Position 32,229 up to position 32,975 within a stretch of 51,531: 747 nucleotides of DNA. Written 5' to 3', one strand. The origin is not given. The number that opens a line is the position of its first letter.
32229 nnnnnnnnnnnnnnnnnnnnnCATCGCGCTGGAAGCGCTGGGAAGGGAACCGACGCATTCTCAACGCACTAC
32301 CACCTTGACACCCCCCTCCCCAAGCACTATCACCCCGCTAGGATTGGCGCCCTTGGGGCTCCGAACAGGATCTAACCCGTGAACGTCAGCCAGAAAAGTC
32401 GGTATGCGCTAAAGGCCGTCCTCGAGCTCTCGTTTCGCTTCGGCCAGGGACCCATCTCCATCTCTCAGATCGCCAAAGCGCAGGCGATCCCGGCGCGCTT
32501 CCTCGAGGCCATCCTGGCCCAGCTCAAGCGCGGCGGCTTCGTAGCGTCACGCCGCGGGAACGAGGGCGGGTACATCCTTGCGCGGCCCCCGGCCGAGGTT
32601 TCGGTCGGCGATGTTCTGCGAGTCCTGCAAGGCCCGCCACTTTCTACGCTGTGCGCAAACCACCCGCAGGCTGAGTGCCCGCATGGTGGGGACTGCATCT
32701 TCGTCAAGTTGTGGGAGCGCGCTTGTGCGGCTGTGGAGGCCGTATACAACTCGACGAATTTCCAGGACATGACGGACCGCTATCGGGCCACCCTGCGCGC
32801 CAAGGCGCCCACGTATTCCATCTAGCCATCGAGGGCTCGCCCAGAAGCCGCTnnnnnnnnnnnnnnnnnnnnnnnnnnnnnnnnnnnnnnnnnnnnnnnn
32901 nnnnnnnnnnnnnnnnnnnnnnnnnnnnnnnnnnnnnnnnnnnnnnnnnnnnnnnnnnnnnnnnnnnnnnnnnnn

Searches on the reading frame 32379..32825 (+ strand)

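Call 69: search_protein_families(library=pfam, proteins=[window:32379-32825:+], max_evalue=0.00001)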
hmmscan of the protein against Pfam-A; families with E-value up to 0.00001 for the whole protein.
window:32379-32825:+ (148 aa): 1 family
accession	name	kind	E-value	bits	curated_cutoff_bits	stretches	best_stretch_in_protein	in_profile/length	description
PF02082.26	Rrf2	-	6.8e-35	120.5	30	1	4-133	2-131/132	Iron-dependent Transcriptional regulator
